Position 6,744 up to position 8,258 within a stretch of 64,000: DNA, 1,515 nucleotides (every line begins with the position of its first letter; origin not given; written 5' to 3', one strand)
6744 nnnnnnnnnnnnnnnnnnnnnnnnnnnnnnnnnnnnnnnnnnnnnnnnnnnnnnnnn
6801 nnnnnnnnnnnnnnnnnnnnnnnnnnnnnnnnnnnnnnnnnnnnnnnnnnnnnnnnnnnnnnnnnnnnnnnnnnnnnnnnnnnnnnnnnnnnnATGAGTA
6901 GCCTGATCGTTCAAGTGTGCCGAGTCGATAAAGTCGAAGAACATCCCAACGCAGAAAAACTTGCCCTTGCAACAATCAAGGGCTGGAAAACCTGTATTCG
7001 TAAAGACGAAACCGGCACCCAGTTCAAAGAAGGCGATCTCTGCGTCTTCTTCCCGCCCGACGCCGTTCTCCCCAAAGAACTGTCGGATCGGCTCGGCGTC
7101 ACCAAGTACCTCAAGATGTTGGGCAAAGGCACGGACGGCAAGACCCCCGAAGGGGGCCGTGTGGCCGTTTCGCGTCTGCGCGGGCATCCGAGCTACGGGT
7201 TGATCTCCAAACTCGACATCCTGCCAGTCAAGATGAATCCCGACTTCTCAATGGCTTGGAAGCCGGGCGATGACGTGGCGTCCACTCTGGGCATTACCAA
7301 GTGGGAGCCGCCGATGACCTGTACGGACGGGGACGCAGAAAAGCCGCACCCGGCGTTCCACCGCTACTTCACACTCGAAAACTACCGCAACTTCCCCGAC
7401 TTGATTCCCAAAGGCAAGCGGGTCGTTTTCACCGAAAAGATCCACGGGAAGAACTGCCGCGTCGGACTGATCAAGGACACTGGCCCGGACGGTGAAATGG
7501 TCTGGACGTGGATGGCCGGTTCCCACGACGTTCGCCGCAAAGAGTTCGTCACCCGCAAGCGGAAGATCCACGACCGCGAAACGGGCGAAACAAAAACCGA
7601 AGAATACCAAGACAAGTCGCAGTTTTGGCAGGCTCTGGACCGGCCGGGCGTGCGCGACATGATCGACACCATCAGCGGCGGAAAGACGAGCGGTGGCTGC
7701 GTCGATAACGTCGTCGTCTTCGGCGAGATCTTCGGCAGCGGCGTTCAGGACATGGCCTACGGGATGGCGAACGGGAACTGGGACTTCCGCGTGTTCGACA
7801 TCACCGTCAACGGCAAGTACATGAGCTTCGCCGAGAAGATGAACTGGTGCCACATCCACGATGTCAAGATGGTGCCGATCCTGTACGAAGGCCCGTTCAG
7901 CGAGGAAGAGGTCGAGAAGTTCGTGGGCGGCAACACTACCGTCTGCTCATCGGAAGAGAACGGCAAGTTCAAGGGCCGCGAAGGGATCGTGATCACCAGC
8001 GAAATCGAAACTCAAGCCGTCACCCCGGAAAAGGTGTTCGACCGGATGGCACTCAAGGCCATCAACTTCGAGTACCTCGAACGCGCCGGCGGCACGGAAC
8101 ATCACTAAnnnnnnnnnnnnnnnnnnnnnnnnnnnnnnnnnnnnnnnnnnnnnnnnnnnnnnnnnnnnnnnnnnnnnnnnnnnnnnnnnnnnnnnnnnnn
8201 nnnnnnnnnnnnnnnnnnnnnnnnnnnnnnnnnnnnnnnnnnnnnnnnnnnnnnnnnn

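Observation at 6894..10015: Phage-encoded tRNA-repair-like module: tRNA-binding-domain::Rnl2-type RNA ligase plus a Thg1-like 3'-5' polymerase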

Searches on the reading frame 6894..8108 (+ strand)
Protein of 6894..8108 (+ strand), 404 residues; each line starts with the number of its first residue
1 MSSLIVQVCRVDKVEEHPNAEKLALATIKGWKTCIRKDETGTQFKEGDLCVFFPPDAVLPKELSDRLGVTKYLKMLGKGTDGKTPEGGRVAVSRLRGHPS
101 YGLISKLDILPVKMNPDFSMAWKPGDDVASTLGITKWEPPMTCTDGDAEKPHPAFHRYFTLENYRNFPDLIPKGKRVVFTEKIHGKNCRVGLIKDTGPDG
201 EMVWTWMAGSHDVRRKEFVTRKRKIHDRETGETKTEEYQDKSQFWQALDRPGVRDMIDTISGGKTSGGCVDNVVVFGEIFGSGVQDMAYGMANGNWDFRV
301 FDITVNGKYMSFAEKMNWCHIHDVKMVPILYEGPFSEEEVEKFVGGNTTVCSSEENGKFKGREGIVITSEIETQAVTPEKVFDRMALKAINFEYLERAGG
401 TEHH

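Call 3: search_protein_families(library=pfam, proteins=[window:6894-8108:+], max_evalue=0.1)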
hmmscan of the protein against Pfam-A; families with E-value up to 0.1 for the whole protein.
window:6894-8108:+ (404 aa): 2 families
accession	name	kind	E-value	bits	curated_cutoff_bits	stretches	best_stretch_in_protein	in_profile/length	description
PF09414.15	RNA_ligase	-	4.6e-22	79.4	27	1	176-373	2-161/171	RNA ligase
PF21189.3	PHA02142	-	1.9e-10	41.5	27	1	6-104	2-89/92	PHA02142 OB-fold domain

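Call 5: search_solved_structures(query=window:6894-8108:+, max_evalue=1, show_alignments=2)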
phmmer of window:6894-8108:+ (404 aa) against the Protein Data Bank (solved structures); distinct sequences matched with E-value up to 1: 11.
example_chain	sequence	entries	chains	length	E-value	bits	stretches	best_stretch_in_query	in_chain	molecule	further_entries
5cot_A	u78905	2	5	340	5.8e-13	51.4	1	18-190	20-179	Naegleria gruberi RNA ligase | RNA ligase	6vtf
6vt3_A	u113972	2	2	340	6.1e-13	51.3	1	18-190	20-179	RNA Ligase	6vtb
6vt8_A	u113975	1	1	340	6.3e-13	51.3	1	18-190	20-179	RNA Ligase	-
6vt1_A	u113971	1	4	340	7.6e-13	51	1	18-190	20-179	RNA Ligase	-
6vt4_A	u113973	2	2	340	1.1e-12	50.5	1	18-190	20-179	RNA Ligase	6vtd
6vt9_A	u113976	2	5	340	1.2e-12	50.3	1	18-190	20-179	RNA ligase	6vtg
5cou_A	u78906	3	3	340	2.6e-12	49.3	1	18-186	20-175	Naegleria gruberi RNA ligase | RNA ligase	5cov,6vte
6vt0_A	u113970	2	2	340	2.6e-12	49.3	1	18-186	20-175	RNA Ligase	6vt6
6vt5_A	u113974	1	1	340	3.8e-12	48.7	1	18-190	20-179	RNA Ligase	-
2hvq_A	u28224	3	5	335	0.014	17.2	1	269-337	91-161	Hypothetical 37.6 kDa protein in Gp24-hoc intergenic region | T4 RNA ligase 2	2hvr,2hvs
1s68_A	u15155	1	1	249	0.084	14.6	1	269-337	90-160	RNA Ligase 2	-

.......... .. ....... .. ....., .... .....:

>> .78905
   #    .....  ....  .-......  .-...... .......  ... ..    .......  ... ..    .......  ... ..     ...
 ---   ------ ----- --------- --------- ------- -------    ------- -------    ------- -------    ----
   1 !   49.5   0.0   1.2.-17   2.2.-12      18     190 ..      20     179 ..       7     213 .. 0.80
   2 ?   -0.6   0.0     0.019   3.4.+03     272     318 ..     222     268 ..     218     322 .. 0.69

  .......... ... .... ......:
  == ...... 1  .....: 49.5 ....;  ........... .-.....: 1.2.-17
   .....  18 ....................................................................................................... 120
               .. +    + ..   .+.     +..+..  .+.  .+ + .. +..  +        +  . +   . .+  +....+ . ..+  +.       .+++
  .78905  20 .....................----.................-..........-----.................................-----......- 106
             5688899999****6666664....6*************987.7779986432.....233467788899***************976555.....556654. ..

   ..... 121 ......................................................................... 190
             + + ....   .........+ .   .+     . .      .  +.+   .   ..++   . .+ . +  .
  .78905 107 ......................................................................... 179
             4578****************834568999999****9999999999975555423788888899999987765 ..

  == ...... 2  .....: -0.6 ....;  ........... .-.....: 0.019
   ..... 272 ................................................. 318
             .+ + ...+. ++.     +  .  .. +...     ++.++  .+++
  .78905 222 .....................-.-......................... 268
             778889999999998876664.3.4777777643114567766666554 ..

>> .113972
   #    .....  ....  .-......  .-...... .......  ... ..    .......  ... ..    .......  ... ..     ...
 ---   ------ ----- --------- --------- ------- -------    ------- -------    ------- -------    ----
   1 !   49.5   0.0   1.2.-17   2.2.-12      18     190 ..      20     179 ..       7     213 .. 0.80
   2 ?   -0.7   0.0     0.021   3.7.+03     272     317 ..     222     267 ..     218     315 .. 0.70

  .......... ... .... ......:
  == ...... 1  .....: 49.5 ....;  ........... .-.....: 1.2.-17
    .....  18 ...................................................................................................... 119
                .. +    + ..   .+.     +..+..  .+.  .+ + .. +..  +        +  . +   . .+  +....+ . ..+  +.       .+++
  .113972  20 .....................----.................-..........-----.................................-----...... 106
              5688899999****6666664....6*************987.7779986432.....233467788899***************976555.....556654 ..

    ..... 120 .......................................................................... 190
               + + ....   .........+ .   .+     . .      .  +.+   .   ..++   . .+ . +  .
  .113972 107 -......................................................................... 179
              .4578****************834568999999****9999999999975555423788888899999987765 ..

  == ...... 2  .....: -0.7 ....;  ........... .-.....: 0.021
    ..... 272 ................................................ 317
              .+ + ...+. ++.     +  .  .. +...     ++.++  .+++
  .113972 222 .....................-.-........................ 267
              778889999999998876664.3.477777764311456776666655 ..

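Call 9: search_dna_similar(query=window:6894-8108:+, collection=phages, mode=protein, max_rows=60, max_evalue=0.001)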
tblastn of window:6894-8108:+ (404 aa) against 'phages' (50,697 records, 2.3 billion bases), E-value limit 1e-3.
Records with a match: 395; places in all: 395; records where one place covers at least 80% of the query: 82.
Best place of each record, by identity: <60% 395.
By first word of the organism name: Pseudomonas 141; Klebsiella 107; Aeromonas 42; Enterobacter 13; Erwinia 9; Cronobacter 8; Sinorhizobium 7; uncultured 6; Brevundimonas 5; Burkholderia 5; and 24 more.
By host as written in the record: Pseudomonas aeruginosa 55; Klebsiella pneumoniae 51; - 36; Pseudomonas aeruginosa PAO1 25; Aeromonas salmonicida 13; Aeromonas hydrophila BIOTECH 10089 11; Pseudomonas aeruginosa PAK 10; Klebsiella sp. M5a1 8; and 111 more.
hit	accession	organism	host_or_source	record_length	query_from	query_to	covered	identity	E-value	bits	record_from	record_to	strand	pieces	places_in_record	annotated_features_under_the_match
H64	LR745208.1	uncultured phage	metagenomic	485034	14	404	97%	30.3%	4e-36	146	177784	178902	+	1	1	record has no annotation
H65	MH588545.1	Caulobacter phage CcrPW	Caulobacter vibrioides CB15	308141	1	402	100%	29.3%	6e-34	139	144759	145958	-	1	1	hypothetical protein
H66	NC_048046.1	Caulobacter phage CcrPW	Caulobacter vibrioides CB15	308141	1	402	100%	29.3%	6e-34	139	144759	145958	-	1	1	RNA ligase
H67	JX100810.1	Caulobacter phage CcrColossus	Caulobacter crescentus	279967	1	402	100%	28.6%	4e-32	134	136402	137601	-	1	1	putative RNA ligase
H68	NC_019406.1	Caulobacter phage CcrColossus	Caulobacter crescentus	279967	1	402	100%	28.6%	4e-32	134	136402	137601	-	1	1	RNA ligase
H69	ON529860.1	Brevundimonas phage vB_BpoS-Papperlapapp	Brevundimonas pondensis LVF1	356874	1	402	100%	27.5%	6e-29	125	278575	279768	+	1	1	RNA ligase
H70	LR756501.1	uncultured phage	metagenomic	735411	5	399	98%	27.9%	1e-20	100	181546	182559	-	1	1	record has no annotation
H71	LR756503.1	uncultured phage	metagenomic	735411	5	399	98%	27.9%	1e-20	100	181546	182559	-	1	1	record has no annotation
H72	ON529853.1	Brevundimonas phage vB_BpoS-Bambus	Brevundimonas pondensis LVF1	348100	1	402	100%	27.3%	1e-29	127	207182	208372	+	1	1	RNA ligase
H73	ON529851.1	Brevundimonas phage vB_BpoS-Marchewka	Brevundimonas pondensis LVF1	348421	1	402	100%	27.0%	3e-28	122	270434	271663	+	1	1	RNA ligase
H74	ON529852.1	Brevundimonas phage vB_BpoS-Kabachok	Brevundimonas pondensis LVF1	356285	1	402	100%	27.0%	8e-28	121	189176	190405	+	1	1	RNA ligase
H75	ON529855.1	Brevundimonas phage vB_BpoS-Domovoi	Brevundimonas pondensis EIF1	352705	1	402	100%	26.9%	8e-28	121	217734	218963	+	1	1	RNA ligase 2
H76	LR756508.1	uncultured phage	metagenomic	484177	1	367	91%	27.8%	1e-25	115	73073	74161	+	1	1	record has no annotation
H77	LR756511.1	uncultured phage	metagenomic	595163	2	394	97%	25.1%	8e-19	95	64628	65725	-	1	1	record has no annotation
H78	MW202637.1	Caudoviricetes sp.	Manatee Spring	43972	1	370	92%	25.8%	1e-15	85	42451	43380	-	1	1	RNA ligase | ttudgA-like protein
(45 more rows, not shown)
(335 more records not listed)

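Call 25: find_related_loci(query=window:6894-8108:+, collection=viral_contigs, flank=10000)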
Query window:6894-8108:+ (404 aa) in viral_contigs; peptide patterns used: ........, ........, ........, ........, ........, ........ (x = any residue, [..] = any of these).
6 stretches matched a pattern, but none encodes a relative of the query by tblastn (E <= 1e-3).

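Call 26: find_homologous_proteins(query=window:6894-8108:+, max_evalue=0.00001)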
Query window:6894-8108:+ (404 aa): 1199 proteins with E <= 0.00001 among 4876 candidates; the best 120 are listed.
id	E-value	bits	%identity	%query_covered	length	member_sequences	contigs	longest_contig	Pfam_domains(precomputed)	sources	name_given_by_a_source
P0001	1.5e-222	757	80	100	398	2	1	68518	PF09414.16,PF21189.4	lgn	-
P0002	1.4e-196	671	72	100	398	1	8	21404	PF09414.16,PF21189.4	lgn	-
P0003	3.1e-194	663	71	100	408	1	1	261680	PF09414.16,PF21189.4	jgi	-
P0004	4.6e-192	656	71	100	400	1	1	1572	PF09414.16,PF21189.4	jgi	jgi:RNA ligase (TIGR02306 family)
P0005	1.1e-191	655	71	100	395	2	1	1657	PF09414.16,PF21189.4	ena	-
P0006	1.9e-191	654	69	100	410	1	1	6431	PF09414.16,PF21189.4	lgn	-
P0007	3.4e-184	630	67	100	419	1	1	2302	PF09414.16,PF21189.4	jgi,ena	-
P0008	5.4e-184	630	68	100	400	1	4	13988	PF09414.16,PF21189.4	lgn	-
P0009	7.5e-183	626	68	100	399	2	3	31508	PF09414.16,PF21189.4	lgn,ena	-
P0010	3.9e-181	620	67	100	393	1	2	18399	PF09414.16,PF21189.4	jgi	jgi:RNA ligase (TIGR02306 family)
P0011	1.1e-178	612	67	100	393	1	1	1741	PF09414.16,PF21189.4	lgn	-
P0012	2.0e-171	588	64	100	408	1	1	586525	PF09414.16,PF21189.4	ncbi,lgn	-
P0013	3.0e-159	548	62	100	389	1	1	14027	PF09414.16,PF21189.4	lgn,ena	-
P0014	5.7e-149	514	58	100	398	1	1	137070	PF09414.16,PF21189.4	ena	-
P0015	1.1e-146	507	58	100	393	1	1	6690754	PF09414.16,PF21189.4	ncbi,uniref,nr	ncbi:RNA ligase family protein [Tuwongella immobilis]|uniref:RNA ligase domain-containing protein n=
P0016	9.4e-145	500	57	100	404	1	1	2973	PF09414.16,PF21189.4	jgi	jgi:RNA ligase (TIGR02306 family)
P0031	2.7e-129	450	54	100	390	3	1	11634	PF09414.16,PF21189.4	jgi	jgi:RNA ligase (TIGR02306 family)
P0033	6.6e-129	448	54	100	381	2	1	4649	PF09414.16,PF21189.4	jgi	jgi:RNA ligase (TIGR02306 family)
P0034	9.5e-129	448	54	100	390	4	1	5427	PF09414.16,PF21189.4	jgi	jgi:RNA ligase (TIGR02306 family)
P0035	3.1e-128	446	53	100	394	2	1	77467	PF09414.16,PF21189.4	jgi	jgi:RNA ligase (TIGR02306 family)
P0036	1.6e-127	444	55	100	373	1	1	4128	PF09414.16,PF21189.4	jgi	jgi:RNA ligase (TIGR02306 family)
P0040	1.6e-124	434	53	100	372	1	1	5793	PF09414.16,PF21189.4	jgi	jgi:RNA ligase (TIGR02306 family)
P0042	2.2e-124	433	50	100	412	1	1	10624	PF09414.16,PF21189.4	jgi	jgi:RNA ligase (TIGR02306 family)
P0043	4.1e-124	432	52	100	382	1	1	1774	PF09414.16,PF21189.4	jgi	jgi:RNA ligase (TIGR02306 family)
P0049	7.8e-123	428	52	100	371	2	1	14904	PF09414.16,PF21189.4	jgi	jgi:RNA ligase (TIGR02306 family)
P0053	2.8e-121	423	51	100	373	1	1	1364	PF09414.16,PF21189.4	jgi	jgi:RNA ligase (TIGR02306 family)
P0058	8.2e-121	422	53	100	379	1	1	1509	PF09414.16,PF21189.4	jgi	jgi:RNA ligase (TIGR02306 family)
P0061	1.3e-120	421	51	100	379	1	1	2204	PF09414.16,PF21189.4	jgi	jgi:RNA ligase (TIGR02306 family)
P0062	2.1e-120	420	53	100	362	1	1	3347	PF09414.16,PF21189.4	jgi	jgi:RNA ligase (TIGR02306 family)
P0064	1.3e-119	418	51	100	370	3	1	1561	PF09414.16,PF21189.4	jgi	jgi:RNA ligase (TIGR02306 family)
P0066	3.8e-119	416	50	100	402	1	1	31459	PF09414.16,PF21189.4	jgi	jgi:RNA ligase (TIGR02306 family)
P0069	7.5e-119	415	51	100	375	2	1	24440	PF09414.16,PF21189.4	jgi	jgi:RNA ligase (TIGR02306 family)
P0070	1.0e-118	415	50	100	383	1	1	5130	PF09414.16,PF21189.4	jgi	jgi:RNA ligase (TIGR02306 family)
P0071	1.7e-118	414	50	100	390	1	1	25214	PF09414.16,PF21189.4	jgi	jgi:RNA ligase (TIGR02306 family)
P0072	2.5e-118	413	50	100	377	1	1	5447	PF09414.16,PF21189.4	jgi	jgi:RNA ligase (TIGR02306 family)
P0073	2.7e-118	413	52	100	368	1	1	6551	PF09414.16,PF21189.4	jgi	jgi:RNA ligase (TIGR02306 family)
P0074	3.8e-118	413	51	100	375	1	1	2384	PF09414.16,PF21189.4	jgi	jgi:RNA ligase (TIGR02306 family)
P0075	7.2e-118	412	50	100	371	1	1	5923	PF09414.16,PF21189.4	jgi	jgi:RNA ligase (TIGR02306 family)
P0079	4.3e-117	409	52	98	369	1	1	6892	PF09414.16,PF21189.4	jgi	jgi:RNA ligase (TIGR02306 family)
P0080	4.5e-117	409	49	100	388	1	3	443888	PF09414.16,PF21189.4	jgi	jgi:RNA ligase (TIGR02306 family)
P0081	4.9e-117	409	51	100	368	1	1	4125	PF09414.16,PF21189.4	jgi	jgi:RNA ligase (TIGR02306 family)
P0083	6.8e-117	409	51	100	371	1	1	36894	PF09414.16,PF21189.4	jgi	jgi:RNA ligase (TIGR02306 family)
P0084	1.1e-116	408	51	100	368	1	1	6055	PF09414.16,PF21189.4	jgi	jgi:RNA ligase (TIGR02306 family)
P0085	2.2e-116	407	51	100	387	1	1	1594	PF09414.16,PF21189.4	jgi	jgi:RNA ligase (TIGR02306 family)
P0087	1.0e-115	405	50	99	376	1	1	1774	PF09414.16,PF21189.4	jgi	jgi:RNA ligase (TIGR02306 family)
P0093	1.6e-114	401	49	100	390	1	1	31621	PF09414.16,PF21189.4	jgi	jgi:RNA ligase (TIGR02306 family)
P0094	1.9e-114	401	51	100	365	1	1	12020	PF09414.16,PF21189.4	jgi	jgi:RNA ligase (TIGR02306 family)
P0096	1.1e-113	398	50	100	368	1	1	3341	PF09414.16,PF21189.4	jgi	jgi:RNA ligase (TIGR02306 family)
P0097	3.1e-113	397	50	100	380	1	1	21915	PF09414.16,PF21189.4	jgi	jgi:RNA ligase (TIGR02306 family)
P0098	3.1e-113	397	51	100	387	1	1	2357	PF09414.16,PF21189.4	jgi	jgi:RNA ligase (TIGR02306 family)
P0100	1.3e-112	395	51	100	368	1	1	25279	PF09414.16,PF21189.4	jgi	jgi:RNA ligase (TIGR02306 family)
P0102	2.8e-112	393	51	95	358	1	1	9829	PF09414.16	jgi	jgi:RNA ligase (TIGR02306 family)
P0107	1.7e-110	388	48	100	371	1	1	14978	PF09414.16,PF21189.4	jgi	jgi:RNA ligase (TIGR02306 family)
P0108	3.4e-110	387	49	100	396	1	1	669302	PF09414.16,PF21189.4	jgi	jgi:RNA ligase (TIGR02306 family)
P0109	7.2e-110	386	50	100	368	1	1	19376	PF09414.16,PF21189.4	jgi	jgi:RNA ligase (TIGR02306 family)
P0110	3.1e-109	383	46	100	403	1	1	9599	PF09414.16,PF01588.27,PF21189.4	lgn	-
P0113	6.6e-109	382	50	100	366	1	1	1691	PF09414.16,PF21189.4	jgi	jgi:RNA ligase (TIGR02306 family)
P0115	3.3e-108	380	49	95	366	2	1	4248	PF09414.16,PF21189.4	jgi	jgi:RNA ligase (TIGR02306 family)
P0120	4.5e-107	376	49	100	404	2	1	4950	PF09414.16,PF21189.4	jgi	jgi:RNA ligase (TIGR02306 family)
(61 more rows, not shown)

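Call 27: find_encoding_contigs(protein=P0001, flank=10000, max_places=3)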
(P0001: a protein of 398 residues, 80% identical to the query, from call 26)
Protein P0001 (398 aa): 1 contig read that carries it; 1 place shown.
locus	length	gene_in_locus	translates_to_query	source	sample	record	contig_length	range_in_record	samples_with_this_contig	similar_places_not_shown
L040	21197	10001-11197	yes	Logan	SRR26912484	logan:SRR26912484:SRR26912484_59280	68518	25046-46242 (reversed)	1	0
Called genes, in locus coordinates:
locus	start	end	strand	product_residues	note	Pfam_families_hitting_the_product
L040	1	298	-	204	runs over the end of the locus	-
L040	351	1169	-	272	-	-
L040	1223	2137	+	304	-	PF14395:COOH-NH2_lig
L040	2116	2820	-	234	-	PF09250:Prim-Pol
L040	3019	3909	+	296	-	PF01370:Epimerase, PF02719:Polysacc_synt_2 (faint), PF04321:RmlD_sub_bind, PF01073:3Beta_HSD, PF07993:NAD_binding_4 (weak), PF16363:GDP_Man_Dehyd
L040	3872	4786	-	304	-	-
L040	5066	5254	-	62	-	-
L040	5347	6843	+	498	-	PF07719:TPR_2 (faint), PF13428:TPR_14 (faint), PF14559:TPR_19 (faint), PF13181:TPR_8 (faint), PF13424:TPR_12 (faint), PF13431:TPR_17 (faint), PF13414:TPR_11 (weak), PF01075:Glyco_transf_9 (weak), +3 more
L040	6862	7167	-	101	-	-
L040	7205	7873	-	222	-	-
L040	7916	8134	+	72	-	-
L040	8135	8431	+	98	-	-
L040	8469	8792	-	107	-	-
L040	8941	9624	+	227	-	-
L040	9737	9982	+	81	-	-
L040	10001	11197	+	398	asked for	PF21189:PHA02142, PF09414:RNA_ligase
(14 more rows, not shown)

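Call 28: find_encoding_contigs(protein=P0012, flank=10000, max_places=3)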
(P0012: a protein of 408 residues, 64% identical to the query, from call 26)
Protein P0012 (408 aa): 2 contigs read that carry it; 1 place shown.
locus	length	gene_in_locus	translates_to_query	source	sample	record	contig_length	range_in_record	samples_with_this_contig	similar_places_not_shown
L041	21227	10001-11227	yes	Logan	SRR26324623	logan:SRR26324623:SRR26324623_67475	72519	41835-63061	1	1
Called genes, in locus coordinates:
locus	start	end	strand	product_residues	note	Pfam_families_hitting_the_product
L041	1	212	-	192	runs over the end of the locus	-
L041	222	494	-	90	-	-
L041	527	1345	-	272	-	-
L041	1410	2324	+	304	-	PF14395:COOH-NH2_lig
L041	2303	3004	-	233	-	PF09250:Prim-Pol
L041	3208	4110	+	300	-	PF01370:Epimerase, PF04321:RmlD_sub_bind, PF07993:NAD_binding_4 (faint), PF01073:3Beta_HSD, PF16363:GDP_Man_Dehyd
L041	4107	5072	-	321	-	-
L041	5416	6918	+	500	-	PF12895:ANAPC3 (faint), PF13414:TPR_11 (weak), PF13432:TPR_16 (weak), PF14559:TPR_19, PF00515:TPR_1 (weak), PF13431:TPR_17 (weak), PF07719:TPR_2 (weak), PF01075:Glyco_transf_9 (weak), +9 more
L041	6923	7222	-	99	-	-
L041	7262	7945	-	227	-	-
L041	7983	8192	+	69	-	-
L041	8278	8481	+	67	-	-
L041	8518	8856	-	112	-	-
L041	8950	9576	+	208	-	-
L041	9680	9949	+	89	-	-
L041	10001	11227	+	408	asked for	PF21189:PHA02142, PF09414:RNA_ligase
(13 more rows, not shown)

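Call 29: find_encoding_contigs(protein=P0015, flank=10000, max_places=3)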
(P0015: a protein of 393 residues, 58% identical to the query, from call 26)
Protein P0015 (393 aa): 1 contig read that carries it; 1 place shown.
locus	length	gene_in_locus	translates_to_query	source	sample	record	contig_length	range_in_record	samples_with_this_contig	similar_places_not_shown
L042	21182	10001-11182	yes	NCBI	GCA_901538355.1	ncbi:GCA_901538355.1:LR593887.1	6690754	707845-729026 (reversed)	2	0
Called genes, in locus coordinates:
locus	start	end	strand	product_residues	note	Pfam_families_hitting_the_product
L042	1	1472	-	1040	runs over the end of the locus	PF10070:DabA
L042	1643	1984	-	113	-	-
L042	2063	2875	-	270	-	-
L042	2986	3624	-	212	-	-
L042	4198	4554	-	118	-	-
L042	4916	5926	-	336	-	PF00180:Iso_dh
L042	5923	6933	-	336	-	PF00180:Iso_dh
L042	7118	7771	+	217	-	PF00775:Dioxygenase_C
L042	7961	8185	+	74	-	PF09720:Unstab_antitox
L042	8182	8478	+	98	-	PF05016:ParE_toxin (weak)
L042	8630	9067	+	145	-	-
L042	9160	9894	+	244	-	PF06439:3keto-disac_hyd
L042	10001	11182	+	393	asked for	PF21189:PHA02142, PF09414:RNA_ligase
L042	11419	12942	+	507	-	PF01554:MatE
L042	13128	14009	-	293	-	-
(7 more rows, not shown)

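Call 31: search_protein_families(library=phrogs, proteins=[window:6894-8108:+], max_evalue=0.01)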
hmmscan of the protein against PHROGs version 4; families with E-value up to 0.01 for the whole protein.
window:6894-8108:+ (404 aa): 2 families
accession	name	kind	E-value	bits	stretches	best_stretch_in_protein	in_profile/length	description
phrog_968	-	DNA, RNA and nucleotide metabolism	3.3e-49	168.9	1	5-399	10-393/398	RNA ligase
phrog_548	-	DNA, RNA and nucleotide metabolism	9.3e-20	72.1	1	155-396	3-235/341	RNA ligase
